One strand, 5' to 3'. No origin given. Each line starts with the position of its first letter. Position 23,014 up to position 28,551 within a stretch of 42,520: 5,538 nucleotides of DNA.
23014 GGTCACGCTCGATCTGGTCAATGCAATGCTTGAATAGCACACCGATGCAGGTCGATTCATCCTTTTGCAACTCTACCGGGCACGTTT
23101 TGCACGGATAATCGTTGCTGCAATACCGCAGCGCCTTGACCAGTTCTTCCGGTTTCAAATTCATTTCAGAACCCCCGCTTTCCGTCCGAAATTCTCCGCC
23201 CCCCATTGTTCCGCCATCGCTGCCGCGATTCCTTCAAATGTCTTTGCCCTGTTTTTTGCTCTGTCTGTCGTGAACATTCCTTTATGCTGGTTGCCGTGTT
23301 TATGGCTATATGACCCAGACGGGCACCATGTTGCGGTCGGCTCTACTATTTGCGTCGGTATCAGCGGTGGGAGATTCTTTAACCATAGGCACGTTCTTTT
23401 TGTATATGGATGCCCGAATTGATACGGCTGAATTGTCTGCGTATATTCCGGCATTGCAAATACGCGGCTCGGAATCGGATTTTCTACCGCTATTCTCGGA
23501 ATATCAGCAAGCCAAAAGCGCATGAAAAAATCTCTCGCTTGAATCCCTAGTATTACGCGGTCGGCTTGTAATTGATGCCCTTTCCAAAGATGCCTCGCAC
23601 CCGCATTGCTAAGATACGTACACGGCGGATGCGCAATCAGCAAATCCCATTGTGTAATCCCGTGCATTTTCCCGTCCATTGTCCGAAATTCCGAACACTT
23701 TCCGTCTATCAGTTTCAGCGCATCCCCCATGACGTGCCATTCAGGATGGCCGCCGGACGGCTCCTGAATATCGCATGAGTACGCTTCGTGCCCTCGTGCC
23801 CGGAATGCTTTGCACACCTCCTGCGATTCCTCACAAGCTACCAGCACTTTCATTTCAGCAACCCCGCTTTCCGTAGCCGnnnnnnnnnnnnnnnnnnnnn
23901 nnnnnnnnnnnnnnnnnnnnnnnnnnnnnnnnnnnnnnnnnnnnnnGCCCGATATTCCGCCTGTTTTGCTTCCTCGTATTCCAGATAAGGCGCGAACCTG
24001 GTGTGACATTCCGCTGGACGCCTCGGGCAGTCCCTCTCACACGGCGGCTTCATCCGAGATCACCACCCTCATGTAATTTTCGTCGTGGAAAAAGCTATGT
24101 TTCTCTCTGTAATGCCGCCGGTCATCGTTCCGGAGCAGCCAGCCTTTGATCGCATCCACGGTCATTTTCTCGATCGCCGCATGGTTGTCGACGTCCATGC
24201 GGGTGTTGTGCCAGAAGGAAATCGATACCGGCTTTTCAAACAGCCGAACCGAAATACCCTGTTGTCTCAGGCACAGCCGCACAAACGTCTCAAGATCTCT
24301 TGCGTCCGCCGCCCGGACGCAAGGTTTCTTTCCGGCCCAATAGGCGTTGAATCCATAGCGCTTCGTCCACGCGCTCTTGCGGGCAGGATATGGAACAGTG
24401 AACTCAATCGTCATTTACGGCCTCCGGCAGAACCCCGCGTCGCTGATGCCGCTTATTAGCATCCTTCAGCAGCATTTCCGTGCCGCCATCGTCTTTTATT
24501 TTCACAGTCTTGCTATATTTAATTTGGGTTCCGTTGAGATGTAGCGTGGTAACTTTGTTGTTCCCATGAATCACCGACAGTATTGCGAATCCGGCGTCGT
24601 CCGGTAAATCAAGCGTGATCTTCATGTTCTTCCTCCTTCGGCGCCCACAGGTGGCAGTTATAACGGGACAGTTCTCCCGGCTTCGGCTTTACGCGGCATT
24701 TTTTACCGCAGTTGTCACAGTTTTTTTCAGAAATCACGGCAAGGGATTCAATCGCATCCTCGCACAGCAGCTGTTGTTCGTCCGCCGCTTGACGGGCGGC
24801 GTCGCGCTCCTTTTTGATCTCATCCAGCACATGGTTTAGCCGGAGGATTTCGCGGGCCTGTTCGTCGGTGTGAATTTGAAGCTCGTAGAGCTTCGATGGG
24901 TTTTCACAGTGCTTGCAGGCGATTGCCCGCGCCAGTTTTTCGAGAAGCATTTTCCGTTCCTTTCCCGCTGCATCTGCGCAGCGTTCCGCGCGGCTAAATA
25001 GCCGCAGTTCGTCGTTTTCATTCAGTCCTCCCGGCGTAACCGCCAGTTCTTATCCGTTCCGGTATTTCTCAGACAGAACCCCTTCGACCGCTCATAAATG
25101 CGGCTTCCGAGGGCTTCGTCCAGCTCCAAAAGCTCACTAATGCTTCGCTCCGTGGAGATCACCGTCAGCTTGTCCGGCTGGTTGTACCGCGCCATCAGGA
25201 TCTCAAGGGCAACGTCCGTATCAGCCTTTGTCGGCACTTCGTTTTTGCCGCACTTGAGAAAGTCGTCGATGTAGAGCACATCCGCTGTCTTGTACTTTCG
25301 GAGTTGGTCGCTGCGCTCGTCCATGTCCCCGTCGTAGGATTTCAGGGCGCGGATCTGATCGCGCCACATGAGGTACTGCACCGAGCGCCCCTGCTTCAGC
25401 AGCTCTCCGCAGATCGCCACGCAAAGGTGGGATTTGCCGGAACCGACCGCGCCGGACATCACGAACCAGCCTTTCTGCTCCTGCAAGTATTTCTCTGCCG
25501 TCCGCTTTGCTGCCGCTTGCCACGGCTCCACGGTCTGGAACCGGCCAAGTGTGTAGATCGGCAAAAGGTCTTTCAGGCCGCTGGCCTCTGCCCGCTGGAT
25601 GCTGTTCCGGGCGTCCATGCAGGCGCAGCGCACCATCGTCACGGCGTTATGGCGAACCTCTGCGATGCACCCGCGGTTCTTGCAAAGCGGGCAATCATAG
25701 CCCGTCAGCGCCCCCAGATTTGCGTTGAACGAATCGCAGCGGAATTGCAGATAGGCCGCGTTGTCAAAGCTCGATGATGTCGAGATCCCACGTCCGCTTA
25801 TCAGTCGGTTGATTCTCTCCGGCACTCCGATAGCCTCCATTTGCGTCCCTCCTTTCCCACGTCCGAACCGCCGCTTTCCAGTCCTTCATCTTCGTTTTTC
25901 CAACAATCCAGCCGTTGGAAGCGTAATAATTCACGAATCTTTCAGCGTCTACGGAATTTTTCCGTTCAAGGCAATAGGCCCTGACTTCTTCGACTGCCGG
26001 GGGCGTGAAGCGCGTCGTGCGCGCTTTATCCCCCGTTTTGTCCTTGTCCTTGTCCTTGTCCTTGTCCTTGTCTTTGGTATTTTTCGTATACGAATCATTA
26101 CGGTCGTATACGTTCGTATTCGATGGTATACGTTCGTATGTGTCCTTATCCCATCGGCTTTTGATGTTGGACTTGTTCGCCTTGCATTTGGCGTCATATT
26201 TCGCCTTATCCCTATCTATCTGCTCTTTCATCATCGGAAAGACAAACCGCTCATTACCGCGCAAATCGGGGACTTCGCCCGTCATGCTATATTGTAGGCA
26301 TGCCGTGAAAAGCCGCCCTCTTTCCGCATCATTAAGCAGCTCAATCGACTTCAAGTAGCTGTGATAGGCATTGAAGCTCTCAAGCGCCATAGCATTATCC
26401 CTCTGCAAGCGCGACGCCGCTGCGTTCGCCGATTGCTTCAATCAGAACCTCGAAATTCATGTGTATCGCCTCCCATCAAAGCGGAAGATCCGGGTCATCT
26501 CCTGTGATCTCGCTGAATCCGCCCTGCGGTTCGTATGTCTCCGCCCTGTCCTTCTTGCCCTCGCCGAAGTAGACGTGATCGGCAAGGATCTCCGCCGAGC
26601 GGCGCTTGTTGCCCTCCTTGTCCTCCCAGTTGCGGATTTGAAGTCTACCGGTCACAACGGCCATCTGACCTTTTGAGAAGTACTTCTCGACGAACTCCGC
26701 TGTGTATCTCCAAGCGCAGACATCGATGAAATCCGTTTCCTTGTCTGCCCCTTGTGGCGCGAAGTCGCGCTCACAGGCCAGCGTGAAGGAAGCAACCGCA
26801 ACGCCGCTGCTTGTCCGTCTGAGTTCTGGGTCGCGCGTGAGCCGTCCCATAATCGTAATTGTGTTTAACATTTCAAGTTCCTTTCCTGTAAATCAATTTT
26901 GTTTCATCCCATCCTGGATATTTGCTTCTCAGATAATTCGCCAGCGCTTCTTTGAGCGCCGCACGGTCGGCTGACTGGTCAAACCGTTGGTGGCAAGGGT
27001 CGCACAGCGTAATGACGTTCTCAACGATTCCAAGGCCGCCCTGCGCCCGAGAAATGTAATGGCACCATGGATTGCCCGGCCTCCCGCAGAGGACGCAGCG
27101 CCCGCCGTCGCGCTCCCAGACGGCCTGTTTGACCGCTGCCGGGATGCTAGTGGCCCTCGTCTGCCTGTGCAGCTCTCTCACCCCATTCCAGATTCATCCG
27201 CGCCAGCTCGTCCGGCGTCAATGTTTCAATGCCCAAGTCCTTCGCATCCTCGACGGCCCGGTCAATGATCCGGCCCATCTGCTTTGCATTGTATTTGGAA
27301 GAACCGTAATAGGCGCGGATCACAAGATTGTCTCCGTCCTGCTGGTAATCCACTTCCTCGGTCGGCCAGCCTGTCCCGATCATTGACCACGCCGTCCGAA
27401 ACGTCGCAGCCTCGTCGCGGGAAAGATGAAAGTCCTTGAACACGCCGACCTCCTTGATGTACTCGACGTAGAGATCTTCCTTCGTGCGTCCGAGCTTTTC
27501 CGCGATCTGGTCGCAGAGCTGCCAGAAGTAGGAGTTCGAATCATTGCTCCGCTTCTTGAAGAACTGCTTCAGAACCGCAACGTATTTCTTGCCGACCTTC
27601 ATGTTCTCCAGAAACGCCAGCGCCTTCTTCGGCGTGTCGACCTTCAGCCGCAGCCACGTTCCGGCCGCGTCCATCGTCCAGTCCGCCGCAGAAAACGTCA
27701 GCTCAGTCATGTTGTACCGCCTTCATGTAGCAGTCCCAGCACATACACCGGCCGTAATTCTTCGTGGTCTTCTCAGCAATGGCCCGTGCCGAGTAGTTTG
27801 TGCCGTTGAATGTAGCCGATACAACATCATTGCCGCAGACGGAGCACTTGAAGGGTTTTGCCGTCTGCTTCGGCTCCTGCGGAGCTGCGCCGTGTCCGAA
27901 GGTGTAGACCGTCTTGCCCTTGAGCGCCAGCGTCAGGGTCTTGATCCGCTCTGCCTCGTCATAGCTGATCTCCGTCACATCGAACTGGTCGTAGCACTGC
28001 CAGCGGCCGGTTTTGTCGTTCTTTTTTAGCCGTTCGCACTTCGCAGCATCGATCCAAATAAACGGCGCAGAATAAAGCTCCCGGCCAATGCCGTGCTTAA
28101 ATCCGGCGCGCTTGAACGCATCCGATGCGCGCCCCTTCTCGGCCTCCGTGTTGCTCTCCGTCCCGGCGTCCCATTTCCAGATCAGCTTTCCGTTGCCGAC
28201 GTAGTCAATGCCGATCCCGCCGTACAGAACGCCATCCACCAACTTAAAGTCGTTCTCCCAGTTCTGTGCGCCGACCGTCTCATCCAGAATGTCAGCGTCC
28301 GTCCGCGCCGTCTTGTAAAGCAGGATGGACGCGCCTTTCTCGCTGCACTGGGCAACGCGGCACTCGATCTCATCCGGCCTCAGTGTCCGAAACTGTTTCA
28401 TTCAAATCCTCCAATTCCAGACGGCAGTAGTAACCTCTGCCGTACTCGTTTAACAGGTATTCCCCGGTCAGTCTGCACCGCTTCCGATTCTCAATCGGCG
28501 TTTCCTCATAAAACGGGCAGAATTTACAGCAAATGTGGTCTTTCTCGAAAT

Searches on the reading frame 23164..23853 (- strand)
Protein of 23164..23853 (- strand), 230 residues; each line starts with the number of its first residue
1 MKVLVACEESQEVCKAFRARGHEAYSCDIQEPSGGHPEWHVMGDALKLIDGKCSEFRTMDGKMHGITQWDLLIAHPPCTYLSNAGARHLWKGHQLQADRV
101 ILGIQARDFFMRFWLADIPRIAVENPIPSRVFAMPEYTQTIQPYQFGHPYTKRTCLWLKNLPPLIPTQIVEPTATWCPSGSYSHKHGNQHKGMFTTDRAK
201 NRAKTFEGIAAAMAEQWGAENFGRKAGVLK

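Call 49: search_protein_families(library=phrogs, proteins=[window:23164-23853:-], max_evalue=0.001)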
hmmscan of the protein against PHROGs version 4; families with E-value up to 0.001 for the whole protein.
window:23164-23853:- (230 aa): 2 families
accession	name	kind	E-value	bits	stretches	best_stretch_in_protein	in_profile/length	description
phrog_757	-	other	2.7e-59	201.3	1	1-220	15-221/247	DNA methyltransferase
phrog_27471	-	unknown function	1.6e-25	90.1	1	117-218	4-93/93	-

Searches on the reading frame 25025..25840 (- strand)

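Call 49: search_protein_families(library=phrogs, proteins=[window:25025-25840:-], max_evalue=0.001)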
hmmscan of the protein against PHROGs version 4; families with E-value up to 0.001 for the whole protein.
window:25025-25840:- (272 aa): 2 families
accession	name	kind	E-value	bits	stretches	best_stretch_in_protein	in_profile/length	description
phrog_50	-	DNA, RNA and nucleotide metabolism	1.8e-33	117.5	1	46-270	274-513/570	DnaC-like helicase loader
phrog_3277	-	DNA, RNA and nucleotide metabolism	1.5e-14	55.2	1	118-269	5-155/168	DnaC-like helicase loader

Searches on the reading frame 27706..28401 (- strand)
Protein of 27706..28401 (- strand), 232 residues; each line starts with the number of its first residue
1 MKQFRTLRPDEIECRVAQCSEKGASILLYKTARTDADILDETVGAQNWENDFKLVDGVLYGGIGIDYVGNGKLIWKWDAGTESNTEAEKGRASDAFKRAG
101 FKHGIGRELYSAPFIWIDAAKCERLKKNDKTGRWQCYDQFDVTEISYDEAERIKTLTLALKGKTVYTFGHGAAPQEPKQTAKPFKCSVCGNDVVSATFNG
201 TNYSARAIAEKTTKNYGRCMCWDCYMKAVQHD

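Call 49: search_protein_families(library=phrogs, proteins=[window:27706-28401:-], max_evalue=0.001)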
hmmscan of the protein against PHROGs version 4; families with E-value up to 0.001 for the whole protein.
window:27706-28401:- (232 aa): 3 families
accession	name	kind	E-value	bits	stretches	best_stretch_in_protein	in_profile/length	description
phrog_14970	-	unknown function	8.4e-59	200.6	1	3-217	5-218/230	-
phrog_1097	-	DNA, RNA and nucleotide metabolism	1.6e-20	75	1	8-132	12-147/251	Erf-like ssDNA annealing protein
phrog_13782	-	unknown function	6.3e-05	23.6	1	171-228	279-333/338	-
